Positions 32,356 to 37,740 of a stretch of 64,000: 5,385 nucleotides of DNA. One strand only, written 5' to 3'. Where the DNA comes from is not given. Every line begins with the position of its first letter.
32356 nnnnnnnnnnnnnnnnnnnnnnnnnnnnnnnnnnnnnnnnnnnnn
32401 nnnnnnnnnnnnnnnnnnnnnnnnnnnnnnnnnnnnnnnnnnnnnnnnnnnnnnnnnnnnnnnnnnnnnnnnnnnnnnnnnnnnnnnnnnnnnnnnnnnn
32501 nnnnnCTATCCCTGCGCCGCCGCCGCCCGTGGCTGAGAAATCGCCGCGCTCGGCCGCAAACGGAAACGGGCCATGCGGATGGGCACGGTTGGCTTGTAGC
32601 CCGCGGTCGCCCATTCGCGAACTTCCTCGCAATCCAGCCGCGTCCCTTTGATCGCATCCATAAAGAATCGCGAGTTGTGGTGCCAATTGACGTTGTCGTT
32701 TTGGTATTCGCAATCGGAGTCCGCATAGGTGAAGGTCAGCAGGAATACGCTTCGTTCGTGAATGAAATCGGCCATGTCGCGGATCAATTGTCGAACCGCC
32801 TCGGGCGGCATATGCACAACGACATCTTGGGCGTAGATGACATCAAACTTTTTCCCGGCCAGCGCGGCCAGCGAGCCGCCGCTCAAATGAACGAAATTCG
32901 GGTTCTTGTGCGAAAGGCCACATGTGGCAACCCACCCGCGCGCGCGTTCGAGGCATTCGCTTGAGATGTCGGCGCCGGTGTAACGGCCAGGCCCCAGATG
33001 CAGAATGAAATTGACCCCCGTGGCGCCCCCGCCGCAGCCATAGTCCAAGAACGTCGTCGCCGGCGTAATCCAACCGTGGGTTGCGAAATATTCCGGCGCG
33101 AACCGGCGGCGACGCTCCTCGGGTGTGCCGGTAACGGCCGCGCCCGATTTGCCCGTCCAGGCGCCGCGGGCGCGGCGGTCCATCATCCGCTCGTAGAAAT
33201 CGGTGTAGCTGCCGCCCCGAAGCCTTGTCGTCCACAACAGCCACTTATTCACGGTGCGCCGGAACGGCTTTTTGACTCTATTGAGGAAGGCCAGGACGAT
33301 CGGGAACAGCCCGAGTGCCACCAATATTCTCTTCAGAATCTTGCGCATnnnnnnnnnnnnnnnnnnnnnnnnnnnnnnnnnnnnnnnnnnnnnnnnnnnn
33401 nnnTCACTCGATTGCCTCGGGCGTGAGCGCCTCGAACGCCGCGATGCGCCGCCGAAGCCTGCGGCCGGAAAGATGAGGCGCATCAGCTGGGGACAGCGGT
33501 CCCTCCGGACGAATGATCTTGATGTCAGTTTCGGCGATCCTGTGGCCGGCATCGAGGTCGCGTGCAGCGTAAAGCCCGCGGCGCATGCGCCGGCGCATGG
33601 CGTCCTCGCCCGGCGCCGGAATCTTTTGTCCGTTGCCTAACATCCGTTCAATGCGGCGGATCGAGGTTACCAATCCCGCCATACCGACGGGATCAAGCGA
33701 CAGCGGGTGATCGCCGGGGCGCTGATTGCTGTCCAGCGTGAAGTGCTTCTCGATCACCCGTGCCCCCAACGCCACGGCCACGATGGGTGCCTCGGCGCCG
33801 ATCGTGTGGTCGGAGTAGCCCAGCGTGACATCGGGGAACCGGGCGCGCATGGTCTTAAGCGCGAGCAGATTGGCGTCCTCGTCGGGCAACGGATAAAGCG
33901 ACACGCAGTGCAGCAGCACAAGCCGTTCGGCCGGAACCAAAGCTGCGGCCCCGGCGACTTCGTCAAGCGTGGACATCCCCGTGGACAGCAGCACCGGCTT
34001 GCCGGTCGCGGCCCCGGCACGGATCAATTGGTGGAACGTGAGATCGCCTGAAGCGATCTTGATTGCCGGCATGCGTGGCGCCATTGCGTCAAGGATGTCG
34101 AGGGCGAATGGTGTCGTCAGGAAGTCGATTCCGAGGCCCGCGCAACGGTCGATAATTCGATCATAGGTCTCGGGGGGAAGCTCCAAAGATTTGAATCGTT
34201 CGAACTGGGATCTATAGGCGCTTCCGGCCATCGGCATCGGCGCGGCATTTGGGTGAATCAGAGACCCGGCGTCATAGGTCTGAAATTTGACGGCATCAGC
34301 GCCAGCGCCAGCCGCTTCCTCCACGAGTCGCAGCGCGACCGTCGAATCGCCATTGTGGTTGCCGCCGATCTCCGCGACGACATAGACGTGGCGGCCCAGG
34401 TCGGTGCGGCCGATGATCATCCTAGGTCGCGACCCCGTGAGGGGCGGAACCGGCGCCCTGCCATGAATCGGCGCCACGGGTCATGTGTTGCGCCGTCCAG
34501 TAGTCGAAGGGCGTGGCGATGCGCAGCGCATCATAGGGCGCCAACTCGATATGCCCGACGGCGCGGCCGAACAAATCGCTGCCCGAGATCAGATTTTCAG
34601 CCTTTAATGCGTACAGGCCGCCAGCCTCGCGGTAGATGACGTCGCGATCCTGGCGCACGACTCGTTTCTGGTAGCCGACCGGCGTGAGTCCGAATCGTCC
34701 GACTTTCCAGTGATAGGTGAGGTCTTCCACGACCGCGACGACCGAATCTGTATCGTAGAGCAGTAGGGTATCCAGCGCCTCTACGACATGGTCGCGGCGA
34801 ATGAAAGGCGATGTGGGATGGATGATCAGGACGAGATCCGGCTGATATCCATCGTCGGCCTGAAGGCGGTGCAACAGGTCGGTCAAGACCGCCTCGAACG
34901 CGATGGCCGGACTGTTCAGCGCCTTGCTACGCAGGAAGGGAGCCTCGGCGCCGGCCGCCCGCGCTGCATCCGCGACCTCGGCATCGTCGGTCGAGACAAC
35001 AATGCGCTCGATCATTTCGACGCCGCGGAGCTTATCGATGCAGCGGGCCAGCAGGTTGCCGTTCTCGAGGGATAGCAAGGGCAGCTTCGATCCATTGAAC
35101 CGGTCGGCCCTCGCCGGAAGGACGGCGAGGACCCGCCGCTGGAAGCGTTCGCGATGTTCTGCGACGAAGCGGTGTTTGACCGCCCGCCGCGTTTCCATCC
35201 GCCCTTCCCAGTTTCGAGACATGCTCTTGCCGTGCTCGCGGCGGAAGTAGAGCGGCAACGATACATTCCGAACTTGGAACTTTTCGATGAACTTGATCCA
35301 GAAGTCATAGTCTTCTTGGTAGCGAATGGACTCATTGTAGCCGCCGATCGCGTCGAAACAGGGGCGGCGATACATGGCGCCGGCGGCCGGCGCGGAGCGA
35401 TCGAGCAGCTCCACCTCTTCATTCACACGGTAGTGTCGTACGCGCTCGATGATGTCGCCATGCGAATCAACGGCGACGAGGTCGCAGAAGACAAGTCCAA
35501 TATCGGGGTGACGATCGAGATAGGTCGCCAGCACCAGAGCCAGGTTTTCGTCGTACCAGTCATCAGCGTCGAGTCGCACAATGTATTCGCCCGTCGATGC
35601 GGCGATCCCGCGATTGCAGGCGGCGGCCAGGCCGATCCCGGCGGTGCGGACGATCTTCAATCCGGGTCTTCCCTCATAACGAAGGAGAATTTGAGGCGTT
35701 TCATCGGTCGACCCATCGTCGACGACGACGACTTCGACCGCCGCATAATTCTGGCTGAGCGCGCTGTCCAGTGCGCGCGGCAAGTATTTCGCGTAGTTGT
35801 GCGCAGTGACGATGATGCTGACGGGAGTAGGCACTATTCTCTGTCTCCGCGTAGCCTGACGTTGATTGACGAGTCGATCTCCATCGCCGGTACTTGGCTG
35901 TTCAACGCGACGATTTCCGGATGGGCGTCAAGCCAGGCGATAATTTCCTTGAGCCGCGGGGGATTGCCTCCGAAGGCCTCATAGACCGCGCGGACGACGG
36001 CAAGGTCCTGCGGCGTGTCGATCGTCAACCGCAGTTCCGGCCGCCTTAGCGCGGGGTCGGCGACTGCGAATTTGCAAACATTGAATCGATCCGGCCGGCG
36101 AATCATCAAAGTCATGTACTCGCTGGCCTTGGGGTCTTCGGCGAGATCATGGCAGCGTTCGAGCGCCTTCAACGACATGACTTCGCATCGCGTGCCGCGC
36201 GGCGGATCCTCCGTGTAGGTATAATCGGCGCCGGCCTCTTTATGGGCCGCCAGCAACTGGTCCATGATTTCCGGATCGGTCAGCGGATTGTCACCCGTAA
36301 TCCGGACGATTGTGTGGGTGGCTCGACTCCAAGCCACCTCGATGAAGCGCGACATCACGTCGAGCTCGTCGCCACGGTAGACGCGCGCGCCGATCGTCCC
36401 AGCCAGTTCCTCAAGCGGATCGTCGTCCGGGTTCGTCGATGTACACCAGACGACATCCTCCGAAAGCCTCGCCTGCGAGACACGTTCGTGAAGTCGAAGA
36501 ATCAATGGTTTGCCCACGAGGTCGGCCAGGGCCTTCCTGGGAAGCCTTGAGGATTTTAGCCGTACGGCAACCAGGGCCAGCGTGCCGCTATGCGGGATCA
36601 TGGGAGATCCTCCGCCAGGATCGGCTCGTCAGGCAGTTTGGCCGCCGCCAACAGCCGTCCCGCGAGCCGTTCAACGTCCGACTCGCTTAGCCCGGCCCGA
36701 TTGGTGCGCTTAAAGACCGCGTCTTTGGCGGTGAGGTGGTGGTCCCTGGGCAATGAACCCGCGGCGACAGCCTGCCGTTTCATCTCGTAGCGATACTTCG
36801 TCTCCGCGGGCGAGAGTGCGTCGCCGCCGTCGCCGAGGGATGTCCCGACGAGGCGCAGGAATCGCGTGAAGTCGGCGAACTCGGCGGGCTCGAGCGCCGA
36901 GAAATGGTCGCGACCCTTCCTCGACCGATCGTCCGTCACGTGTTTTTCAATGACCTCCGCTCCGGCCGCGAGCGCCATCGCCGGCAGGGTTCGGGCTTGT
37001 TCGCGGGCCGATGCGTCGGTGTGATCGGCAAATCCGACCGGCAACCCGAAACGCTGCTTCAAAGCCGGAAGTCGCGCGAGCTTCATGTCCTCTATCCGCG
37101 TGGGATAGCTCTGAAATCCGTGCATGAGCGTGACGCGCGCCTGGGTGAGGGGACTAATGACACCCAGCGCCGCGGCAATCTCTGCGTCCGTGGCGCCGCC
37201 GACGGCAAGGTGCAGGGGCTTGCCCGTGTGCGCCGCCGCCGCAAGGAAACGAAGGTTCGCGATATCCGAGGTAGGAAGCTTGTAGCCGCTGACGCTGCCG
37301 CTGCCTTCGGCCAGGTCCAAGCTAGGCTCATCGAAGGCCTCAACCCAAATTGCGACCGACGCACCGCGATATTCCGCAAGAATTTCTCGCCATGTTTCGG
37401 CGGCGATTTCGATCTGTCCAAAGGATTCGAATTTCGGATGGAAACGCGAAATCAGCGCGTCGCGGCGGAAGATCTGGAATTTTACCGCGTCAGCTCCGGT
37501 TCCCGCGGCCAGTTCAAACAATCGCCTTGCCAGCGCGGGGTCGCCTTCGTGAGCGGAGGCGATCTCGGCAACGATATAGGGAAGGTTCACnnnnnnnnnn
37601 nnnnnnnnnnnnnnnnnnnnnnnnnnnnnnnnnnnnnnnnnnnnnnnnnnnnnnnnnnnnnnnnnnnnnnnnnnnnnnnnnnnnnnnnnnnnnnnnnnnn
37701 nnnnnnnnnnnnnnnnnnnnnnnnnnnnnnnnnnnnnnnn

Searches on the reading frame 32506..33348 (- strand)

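Call 8: search_protein_families(library=pfam, proteins=[window:32506-33348:-], max_evalue=0.001)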
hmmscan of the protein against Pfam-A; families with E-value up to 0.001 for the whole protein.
window:32506-33348:- (280 aa): 5 families
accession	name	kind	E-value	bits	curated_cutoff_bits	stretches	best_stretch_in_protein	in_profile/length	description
PF13649.12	Methyltransf_25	-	1.5e-11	45.3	27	1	101-195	2-92/97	Methyltransferase domain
PF08242.18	Methyltransf_12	-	6.1e-10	40.1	30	1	101-196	1-92/98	Methyltransferase domain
PF13847.12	Methyltransf_31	-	1.2e-08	35.2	27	1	95-204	2-109/145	Methyltransferase domain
PF08241.18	Methyltransf_11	-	4.3e-08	34.1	21.2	1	101-194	1-85/95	Methyltransferase domain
PF13489.12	Methyltransf_23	-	1.3e-07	32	27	1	94-224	20-134/164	Methyltransferase domain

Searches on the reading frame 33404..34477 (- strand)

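Call 9: search_protein_families(library=pfam, proteins=[window:33404-34477:-], max_evalue=0.001)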
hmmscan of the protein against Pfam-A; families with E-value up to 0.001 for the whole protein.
window:33404-34477:- (357 aa): 2 families
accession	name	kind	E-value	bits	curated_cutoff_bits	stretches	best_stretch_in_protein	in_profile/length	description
PF03102.20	NeuB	-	4.8e-74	249.3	22.1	1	51-285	1-241/241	NeuB family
PF08666.17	SAF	-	9.7e-07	29.7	21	1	300-354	2-60/63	SAF domain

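Call 13: search_protein_families(library=ncbifam, proteins=[window:33404-34477:-], max_evalue=0.00001)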
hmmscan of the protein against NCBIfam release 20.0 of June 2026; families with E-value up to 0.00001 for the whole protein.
window:33404-34477:- (357 aa): 2 families
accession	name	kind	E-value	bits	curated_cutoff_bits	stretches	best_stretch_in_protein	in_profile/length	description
TIGR03569.1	NeuB_NnaB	equivalog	2.2e-87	293.2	399.65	1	31-347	1-325/329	N-acetylneuraminate synthase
TIGR03586.1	PseI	equivalog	1e-70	238.5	340.25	1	31-349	2-325/327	pseudaminic acid synthase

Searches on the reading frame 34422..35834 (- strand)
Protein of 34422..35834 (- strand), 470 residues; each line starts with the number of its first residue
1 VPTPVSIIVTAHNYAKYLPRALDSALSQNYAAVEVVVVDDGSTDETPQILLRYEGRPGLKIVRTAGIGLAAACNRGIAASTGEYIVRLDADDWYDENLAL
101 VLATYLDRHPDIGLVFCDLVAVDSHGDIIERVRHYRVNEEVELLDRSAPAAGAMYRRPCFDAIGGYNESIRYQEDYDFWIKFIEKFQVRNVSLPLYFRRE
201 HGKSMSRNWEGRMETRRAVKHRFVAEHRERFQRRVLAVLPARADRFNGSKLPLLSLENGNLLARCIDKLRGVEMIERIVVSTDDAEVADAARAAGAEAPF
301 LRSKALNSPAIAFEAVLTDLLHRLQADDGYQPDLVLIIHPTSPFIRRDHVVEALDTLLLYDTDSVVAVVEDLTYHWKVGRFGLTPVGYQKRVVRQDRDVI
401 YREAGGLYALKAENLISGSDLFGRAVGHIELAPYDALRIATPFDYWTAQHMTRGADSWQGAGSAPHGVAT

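Call 9: search_protein_families(library=pfam, proteins=[window:34422-35834:-], max_evalue=0.001)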
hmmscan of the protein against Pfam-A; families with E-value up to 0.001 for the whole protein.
window:34422-35834:- (470 aa): 6 families
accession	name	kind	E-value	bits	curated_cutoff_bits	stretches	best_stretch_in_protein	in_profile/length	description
PF00535.33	Glycos_transf_2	-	1.8e-31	109.8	23.3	1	6-131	1-127/168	Glycosyl transferase family 2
PF02348.25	CTP_transf_3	-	7.6e-10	39.4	22.6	1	252-368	17-125/217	Cytidylyltransferase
PF10111.15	Glyco_tranf_2_2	-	4.5e-09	36.6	27.3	1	7-210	4-226/276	Glycosyltransferase like family 2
PF13641.12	Glyco_tranf_2_3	-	9.2e-09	36.1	27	1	4-124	2-127/230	Glycosyltransferase like family 2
PF12804.13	NTP_transf_3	-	1.5e-05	25.7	27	1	242-373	8-127/160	MobA-like NTP transferase domain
PF13632.12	Glyco_trans_2_3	-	0.00043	20.6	27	0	84-201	1-125/198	Glycosyl transferase family group 2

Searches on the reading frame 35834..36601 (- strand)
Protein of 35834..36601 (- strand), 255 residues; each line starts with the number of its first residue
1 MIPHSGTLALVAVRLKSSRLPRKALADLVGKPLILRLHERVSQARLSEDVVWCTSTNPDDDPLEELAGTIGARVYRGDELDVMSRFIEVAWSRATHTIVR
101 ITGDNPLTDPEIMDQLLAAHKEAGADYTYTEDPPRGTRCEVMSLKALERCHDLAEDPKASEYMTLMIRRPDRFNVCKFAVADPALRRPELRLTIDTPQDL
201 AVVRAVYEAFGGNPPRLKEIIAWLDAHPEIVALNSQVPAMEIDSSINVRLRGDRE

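Call 9: search_protein_families(library=pfam, proteins=[window:35834-36601:-], max_evalue=0.001)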
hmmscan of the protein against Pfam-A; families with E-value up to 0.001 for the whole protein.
window:35834-36601:- (255 aa): 2 families
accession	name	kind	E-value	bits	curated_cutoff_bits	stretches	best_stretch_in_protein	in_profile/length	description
PF02348.25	CTP_transf_3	-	2.4e-24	86.8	22.6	1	9-200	2-199/217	Cytidylyltransferase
PF12804.13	NTP_transf_3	-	5.2e-08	33.7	27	1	17-160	9-151/160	MobA-like NTP transferase domain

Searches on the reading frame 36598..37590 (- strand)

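Call 9: search_protein_families(library=pfam, proteins=[window:36598-37590:-], max_evalue=0.001)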
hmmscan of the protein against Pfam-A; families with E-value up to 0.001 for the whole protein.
window:36598-37590:- (330 aa): 1 family
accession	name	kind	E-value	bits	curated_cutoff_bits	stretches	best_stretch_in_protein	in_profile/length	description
PF03102.20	NeuB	-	6.5e-47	160.4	22.1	1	26-255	3-239/241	NeuB family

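Call 13: search_protein_families(library=ncbifam, proteins=[window:36598-37590:-], max_evalue=0.00001)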
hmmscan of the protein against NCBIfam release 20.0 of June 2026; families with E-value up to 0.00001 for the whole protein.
window:36598-37590:- (330 aa): 2 families
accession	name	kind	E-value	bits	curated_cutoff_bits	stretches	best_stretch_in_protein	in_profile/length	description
TIGR03569.1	NeuB_NnaB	equivalog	1.8e-55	188.3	399.65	1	5-315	2-320/329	N-acetylneuraminate synthase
TIGR03586.1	PseI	equivalog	3e-39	135.1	340.25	1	4-274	2-278/327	pseudaminic acid synthase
